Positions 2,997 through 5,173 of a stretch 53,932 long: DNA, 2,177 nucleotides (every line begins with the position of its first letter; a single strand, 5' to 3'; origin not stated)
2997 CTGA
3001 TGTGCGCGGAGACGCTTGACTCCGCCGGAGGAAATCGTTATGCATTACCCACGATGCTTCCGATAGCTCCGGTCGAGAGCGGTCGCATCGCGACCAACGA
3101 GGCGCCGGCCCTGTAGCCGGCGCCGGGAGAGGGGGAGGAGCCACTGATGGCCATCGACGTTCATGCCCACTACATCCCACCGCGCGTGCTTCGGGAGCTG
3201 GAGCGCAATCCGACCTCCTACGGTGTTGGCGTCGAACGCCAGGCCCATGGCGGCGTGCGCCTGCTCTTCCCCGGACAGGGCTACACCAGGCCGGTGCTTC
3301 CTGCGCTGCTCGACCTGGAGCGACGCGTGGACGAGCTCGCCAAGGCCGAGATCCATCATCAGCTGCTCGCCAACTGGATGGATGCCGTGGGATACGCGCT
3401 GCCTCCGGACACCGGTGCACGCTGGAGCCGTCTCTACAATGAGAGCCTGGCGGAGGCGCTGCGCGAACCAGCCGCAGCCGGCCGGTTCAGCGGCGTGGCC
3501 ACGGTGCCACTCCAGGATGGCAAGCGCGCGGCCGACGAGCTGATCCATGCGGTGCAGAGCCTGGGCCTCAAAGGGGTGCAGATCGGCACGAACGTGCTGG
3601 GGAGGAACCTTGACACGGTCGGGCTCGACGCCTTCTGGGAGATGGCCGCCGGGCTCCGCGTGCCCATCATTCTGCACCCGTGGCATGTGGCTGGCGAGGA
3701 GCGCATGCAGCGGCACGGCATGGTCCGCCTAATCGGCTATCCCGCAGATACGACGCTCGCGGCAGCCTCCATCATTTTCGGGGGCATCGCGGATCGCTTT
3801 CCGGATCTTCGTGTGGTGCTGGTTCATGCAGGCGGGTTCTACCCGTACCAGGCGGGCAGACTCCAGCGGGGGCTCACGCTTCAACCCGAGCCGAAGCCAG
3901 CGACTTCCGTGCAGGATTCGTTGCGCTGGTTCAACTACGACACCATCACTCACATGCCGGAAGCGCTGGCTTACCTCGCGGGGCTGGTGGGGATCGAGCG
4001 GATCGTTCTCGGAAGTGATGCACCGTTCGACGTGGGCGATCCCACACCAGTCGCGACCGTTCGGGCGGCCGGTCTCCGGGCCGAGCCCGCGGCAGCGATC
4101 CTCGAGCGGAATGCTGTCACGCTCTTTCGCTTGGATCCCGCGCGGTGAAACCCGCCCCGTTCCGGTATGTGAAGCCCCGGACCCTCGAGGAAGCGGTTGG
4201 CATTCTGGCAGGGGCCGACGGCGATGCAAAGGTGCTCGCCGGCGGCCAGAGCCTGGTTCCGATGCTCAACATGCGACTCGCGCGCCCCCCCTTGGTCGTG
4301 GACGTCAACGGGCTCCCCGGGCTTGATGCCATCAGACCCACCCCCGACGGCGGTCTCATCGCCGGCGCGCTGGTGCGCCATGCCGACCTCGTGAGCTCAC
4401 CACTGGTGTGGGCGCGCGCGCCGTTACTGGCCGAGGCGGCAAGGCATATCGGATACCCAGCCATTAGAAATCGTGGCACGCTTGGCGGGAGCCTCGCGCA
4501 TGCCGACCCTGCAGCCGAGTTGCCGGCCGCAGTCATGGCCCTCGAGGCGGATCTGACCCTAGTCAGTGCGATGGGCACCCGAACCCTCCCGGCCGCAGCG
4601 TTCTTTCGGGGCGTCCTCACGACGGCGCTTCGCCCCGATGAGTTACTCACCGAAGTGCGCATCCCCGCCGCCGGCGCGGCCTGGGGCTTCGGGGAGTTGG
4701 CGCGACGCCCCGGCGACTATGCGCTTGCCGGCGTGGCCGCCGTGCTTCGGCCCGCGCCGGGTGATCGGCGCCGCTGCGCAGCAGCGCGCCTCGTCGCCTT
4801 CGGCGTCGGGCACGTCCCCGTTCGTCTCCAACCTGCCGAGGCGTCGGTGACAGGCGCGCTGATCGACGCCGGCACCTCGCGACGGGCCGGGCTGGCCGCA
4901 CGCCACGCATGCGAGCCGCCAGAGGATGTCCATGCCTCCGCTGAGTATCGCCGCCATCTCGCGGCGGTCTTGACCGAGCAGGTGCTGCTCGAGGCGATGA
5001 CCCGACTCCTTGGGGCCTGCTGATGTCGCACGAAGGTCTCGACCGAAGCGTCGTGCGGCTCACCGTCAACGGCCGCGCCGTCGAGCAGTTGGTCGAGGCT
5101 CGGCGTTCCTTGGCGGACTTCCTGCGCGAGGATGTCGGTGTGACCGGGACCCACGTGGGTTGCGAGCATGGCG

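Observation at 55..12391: Variant hmf-like pathway for a heteroaromatic (di)carboxylate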

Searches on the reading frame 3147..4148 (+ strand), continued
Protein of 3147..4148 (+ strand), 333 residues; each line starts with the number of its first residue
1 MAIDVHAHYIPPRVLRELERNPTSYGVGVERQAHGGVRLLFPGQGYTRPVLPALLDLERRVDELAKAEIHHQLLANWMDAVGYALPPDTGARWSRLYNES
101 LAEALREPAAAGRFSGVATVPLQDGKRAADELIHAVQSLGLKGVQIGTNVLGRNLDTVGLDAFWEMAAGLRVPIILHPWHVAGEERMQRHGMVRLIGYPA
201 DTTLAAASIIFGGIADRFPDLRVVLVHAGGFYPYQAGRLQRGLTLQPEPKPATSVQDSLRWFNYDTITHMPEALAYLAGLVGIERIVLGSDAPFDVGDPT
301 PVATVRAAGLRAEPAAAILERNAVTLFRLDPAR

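Call 87: search_protein_families(library=pfam, proteins=[L094:4073-5041:+, L094:5176-6390:+, L094:6500-8098:+, L094:8595-9596:+, L111:2575-3933:-, L111:4049-4747:-, L111:4744-5871:-, L111:6686-8128:-, L111:8321-9328:+, L111:9335-10978:-], max_evalue=0.00001)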
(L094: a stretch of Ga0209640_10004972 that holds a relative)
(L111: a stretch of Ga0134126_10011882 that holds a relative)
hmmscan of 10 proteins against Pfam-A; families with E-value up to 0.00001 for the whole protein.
L094:4073-5041:+ (322 aa): 2 families
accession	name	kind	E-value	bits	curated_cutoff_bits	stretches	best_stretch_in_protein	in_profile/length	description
PF09084.16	NMT1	-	8.1e-26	91.7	20.5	1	46-247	3-211/216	NMT1/THI5 like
PF13379.11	NMT1_2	-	2.2e-18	67.4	24.7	1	32-248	4-241/252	NMT1-like family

L094:5176-6390:+ (404 aa): 1 family
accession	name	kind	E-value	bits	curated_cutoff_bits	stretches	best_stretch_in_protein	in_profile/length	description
PF07883.17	Cupin_2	-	3.7e-09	36.6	27.2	0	102-175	2-69/70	Cupin domain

L094:6500-8098:+ (532 aa): 3 families
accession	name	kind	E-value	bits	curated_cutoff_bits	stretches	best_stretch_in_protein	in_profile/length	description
PF01977.22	UbiD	-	1.4e-47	162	23.3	1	109-310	2-204/206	3-octaprenyl-4-hydroxybenzoate carboxy-lyase Rift-related domain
PF20696.2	UbiD_C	-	3e-31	108.5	24.2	1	313-435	1-127/127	3-octaprenyl-4-hydroxybenzoate carboxy-lyase C-terminal domain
PF20695.2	UbiD_N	-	2.1e-12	47.4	24.3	1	21-94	6-71/78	3-octaprenyl-4-hydroxybenzoate carboxy-lyase N-terminal domain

L094:8595-9596:+ (333 aa): 1 family
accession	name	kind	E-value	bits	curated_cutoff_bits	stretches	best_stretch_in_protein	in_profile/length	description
PF04909.20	Amidohydro_2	-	2e-39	136.6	26.4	1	100-331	67-288/289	Amidohydrolase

L111:2575-3933:- (452 aa): 1 family
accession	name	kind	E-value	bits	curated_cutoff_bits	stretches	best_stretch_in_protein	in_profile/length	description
PF00860.26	Xan_ur_permease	-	8e-60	203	27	1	39-413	2-385/389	Permease family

L111:4049-4747:- (232 aa): 1 family
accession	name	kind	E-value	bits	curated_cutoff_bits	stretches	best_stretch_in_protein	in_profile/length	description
PF01738.24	DLH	-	2.2e-42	145.5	21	1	15-231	1-217/217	Dienelactone hydrolase family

L111:4744-5871:- (375 aa): 1 family
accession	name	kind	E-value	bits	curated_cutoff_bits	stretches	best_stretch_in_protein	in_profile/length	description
PF04909.20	Amidohydro_2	-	6e-30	105.4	26.4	1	106-367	57-289/289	Amidohydrolase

L111:6686-8128:- (480 aa): 2 families
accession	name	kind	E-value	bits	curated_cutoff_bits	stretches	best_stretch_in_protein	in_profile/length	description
PF07690.21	MFS_1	-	1.5e-42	146.2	33.4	2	54-341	2-257/347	Major Facilitator Superfamily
PF00083.30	Sugar_tr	-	1.2e-40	140.2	22.3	1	84-474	47-450/452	Sugar (and other) transporter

L111:8321-9328:+ (335 aa): 1 family
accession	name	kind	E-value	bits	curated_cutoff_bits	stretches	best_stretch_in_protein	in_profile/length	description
PF04909.20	Amidohydro_2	-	2.3e-29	103.5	26.4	1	3-330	1-288/289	Amidohydrolase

L111:9335-10978:- (547 aa): 3 families
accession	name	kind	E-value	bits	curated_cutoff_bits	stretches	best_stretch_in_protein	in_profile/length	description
PF01977.22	UbiD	-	1e-48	165.7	23.3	1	118-319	7-202/206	3-octaprenyl-4-hydroxybenzoate carboxy-lyase Rift-related domain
PF20696.2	UbiD_C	-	6.5e-10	39.5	24.2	1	335-455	8-127/127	3-octaprenyl-4-hydroxybenzoate carboxy-lyase C-terminal domain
PF20695.2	UbiD_N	-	6.9e-06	26.5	24.3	0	17-106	1-77/78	3-octaprenyl-4-hydroxybenzoate carboxy-lyase N-terminal domain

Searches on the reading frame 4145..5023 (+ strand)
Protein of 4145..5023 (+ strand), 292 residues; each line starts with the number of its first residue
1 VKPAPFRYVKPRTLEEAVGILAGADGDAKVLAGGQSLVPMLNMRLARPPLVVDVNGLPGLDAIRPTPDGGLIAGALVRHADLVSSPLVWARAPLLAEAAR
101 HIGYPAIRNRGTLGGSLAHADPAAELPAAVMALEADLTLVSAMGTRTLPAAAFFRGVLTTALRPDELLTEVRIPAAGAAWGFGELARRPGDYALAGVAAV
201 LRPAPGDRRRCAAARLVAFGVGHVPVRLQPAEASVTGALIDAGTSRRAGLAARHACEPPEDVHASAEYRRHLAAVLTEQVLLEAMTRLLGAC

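Call 3: search_protein_families(library=pfam, proteins=[window:4145-5023:+])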
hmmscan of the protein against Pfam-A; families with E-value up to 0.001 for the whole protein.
window:4145-5023:+ (292 aa): 2 families
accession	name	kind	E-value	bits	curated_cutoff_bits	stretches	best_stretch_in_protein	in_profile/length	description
PF00941.27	FAD_binding_5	-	4.3e-49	167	27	1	5-175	2-169/170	FAD binding domain in molybdopterin dehydrogenase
PF03450.22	CO_deh_flav_C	-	1.4e-18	67.4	25.5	1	182-284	3-102/102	CO dehydrogenase flavoprotein C-terminal domain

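Call 4: search_protein_families(library=ncbifam, proteins=[window:4145-5023:+])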
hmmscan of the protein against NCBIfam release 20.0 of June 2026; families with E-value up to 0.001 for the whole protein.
window:4145-5023:+ (292 aa): 7 families
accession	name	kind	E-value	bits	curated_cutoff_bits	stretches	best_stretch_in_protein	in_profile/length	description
NF041019.1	glyceraldDH_beta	equivalog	5.2e-72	242.4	350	1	1-283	1-279/280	glyceraldehyde dehydrogenase subunit beta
NF043083.1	XdhB_XDHase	equivalog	8.4e-37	126.9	310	1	8-287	7-286/289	xanthine dehydrogenase subunit XdhB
NF007427.0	PRK09971.1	equivalog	1.4e-35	123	287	1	7-287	6-286/292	xanthine dehydrogenase FAD-binding subunit XdhB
TIGR03195.1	4hydrxCoA_B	equivalog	9.9e-29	100.5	404.55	2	5-118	4-115/321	4-hydroxybenzoyl-CoA reductase subunit beta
TIGR02963.1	xanthine_xdhA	equivalog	4.1e-25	88.3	467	1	7-283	194-467/468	xanthine dehydrogenase small subunit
TIGR03199.1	pucC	equivalog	8.4e-15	54.8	306.05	1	11-274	1-259/264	xanthine dehydrogenase subunit C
TIGR03312.1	Se_sel_red_FAD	hypoth_equivalog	1.5e-08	34.2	241.5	1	7-283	3-249/257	molybdopterin-dependent oxidoreductase FAD-binding subunit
